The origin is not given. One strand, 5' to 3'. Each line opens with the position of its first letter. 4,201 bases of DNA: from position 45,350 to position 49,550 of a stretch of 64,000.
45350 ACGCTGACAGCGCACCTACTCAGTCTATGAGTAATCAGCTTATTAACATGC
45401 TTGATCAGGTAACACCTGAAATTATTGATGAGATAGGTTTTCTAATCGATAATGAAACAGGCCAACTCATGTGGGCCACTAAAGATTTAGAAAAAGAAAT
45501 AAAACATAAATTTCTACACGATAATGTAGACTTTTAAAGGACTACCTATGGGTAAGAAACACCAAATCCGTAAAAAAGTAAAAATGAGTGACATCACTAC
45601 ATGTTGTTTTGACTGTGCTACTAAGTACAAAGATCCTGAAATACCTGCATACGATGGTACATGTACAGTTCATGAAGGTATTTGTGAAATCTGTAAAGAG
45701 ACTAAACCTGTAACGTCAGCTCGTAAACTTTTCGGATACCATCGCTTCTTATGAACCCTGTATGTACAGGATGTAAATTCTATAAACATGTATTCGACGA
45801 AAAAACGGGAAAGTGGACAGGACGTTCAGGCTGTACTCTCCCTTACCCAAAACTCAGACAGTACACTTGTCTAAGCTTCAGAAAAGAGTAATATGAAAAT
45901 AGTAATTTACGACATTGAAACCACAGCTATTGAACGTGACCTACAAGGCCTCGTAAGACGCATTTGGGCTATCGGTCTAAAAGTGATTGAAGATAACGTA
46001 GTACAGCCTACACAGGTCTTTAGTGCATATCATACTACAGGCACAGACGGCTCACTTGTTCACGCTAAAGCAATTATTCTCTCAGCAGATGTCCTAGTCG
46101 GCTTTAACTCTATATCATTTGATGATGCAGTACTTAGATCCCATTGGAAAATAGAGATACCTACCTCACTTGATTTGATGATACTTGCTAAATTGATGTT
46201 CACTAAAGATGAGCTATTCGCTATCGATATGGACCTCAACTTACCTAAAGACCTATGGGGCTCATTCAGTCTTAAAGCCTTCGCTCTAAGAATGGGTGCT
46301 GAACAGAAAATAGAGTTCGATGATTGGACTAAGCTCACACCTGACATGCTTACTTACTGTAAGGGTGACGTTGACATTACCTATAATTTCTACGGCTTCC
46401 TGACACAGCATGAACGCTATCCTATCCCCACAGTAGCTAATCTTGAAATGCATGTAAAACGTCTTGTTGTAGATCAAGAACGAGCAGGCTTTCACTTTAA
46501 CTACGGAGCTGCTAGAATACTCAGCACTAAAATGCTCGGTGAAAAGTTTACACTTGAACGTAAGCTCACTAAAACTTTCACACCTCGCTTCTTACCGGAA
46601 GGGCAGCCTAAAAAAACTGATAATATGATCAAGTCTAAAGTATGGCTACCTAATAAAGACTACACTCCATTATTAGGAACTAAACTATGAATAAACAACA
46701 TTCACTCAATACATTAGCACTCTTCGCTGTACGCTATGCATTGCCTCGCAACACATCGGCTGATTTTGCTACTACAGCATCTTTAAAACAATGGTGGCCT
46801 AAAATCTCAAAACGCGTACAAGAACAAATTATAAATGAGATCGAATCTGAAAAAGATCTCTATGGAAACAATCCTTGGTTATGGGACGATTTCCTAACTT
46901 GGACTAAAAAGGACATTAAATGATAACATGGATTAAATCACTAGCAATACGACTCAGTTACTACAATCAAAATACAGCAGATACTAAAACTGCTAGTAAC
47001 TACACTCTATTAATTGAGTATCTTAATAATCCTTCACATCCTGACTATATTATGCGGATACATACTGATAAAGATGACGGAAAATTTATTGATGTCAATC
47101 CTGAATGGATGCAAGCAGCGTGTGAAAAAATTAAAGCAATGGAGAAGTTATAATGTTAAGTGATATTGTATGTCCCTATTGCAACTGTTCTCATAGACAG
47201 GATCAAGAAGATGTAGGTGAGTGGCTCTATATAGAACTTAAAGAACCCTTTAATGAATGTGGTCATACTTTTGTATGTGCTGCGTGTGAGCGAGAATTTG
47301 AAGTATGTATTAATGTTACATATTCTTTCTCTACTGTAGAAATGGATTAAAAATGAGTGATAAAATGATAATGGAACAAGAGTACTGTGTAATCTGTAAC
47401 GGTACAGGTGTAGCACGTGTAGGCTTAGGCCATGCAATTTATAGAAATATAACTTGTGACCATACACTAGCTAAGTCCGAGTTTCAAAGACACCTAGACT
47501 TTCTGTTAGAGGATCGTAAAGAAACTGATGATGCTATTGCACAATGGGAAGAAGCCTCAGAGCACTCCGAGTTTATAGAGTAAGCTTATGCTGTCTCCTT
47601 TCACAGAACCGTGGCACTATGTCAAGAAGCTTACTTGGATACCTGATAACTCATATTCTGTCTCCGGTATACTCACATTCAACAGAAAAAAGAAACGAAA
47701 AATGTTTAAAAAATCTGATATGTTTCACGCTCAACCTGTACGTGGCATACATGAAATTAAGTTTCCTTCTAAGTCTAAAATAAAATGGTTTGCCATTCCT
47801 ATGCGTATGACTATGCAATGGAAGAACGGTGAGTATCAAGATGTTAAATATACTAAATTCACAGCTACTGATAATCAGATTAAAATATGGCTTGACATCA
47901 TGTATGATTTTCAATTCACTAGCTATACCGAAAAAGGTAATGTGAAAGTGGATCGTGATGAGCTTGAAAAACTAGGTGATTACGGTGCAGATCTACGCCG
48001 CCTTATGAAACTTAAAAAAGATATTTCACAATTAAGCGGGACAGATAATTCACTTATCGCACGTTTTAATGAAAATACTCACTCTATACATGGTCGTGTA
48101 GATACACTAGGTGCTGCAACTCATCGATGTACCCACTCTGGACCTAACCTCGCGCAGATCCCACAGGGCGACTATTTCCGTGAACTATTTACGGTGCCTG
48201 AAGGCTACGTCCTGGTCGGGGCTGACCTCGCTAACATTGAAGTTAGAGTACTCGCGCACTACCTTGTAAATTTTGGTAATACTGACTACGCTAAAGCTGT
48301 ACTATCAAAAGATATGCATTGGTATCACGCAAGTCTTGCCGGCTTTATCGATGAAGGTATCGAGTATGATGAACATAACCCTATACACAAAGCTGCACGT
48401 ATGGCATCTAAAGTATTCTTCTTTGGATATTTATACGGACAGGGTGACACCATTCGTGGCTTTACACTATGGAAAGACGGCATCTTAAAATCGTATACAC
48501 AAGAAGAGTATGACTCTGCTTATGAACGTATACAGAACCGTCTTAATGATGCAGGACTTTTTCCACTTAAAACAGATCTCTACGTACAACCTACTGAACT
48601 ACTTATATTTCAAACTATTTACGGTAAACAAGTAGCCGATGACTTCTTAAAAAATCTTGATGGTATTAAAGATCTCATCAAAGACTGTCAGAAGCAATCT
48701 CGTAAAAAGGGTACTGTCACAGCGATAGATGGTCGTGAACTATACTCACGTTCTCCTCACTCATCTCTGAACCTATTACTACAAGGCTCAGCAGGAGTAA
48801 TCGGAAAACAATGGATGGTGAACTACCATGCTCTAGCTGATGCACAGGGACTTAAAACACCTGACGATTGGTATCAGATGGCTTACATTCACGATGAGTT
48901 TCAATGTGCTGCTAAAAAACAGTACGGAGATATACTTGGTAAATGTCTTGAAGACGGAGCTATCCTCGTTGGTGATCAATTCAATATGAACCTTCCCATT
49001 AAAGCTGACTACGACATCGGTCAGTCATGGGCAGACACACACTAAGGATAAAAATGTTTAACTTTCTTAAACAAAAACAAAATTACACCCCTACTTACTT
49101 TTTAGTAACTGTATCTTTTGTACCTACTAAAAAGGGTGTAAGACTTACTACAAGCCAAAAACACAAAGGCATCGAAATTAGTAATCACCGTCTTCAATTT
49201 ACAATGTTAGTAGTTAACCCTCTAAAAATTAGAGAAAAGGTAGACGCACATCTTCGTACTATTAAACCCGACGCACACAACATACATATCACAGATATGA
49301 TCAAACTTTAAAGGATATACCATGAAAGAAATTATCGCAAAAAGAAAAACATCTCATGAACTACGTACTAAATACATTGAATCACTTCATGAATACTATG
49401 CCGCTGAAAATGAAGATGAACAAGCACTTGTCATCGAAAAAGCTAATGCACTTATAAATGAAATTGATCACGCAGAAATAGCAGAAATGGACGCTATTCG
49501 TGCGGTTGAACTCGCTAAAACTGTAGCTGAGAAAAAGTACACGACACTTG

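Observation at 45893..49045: Family-A DNA polymerase split into two genes by a ~900-bp insertion carrying four small ORFs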

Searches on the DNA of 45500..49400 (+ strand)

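Call 5: search_dna_similar(query=window:45500-49400:+, collection=phages, mode=near, max_rows=30)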
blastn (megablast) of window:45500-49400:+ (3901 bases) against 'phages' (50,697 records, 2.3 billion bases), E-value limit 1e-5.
No match.

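Call 17: search_rna_families(source=window, start=46300, end=48000, threshold=evalue, max_evalue=10)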
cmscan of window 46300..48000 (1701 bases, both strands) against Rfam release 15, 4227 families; matches with E-value up to 10: 5.
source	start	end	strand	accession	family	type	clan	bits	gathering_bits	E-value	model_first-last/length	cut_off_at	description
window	46584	46668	-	RF01814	rhtB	Gene; sRNA;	-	18.5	55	7.8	1-83/83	no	rhtB sRNA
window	47479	47584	-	RF02706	TeloSII_ncR30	Gene; sRNA;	-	16.4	86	0.62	1-226/226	no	TeloSII non coding RNA 30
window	47025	47067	-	RF02182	ST7-AS2_2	Gene; lncRNA;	-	15.3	45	1.3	1-47/47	no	ST7 antisense RNA 2 conserved region 2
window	46392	46404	+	RF01727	SAM-SAH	Cis-reg; riboswitch;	-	15.1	40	2.7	12-24/49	no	SAM/SAH riboswitch aptamer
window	47864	47984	+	RF03102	RAGATH-33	Gene; sRNA;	-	14.8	120.4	6.3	1-113/113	no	RAGATH-33 RNA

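Call 49: search_rna_families(sources=[L012, L003], threshold=evalue, max_evalue=0.01)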
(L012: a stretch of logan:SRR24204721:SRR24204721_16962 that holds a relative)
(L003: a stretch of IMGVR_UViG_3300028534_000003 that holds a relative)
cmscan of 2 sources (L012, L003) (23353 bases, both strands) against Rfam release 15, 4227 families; matches with E-value up to 0.01: 7.
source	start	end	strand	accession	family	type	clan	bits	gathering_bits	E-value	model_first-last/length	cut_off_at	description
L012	7524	7784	+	RF00028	Intron_gpI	Intron;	-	101.3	50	1.6e-25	1-253/253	no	Group I catalytic intron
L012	7096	7346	+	RF00028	Intron_gpI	Intron;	-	81.9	50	9.9e-20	1-253/253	no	Group I catalytic intron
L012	6697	6971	+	RF00028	Intron_gpI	Intron;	-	57.2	50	2.6e-12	1-253/253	no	Group I catalytic intron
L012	6266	6484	+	RF00028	Intron_gpI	Intron;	-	49.3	50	5.9e-10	1-253/253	no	Group I catalytic intron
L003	9066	9362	+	RF00028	Intron_gpI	Intron;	-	43.5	50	3.2e-08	1-253/253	no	Group I catalytic intron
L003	7560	7729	+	RF00028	Intron_gpI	Intron;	-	33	50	4.5e-05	1-253/253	no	Group I catalytic intron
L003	10197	10229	+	RF00028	Intron_gpI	Intron;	-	28.2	50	0.0012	219-251/253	no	Group I catalytic intron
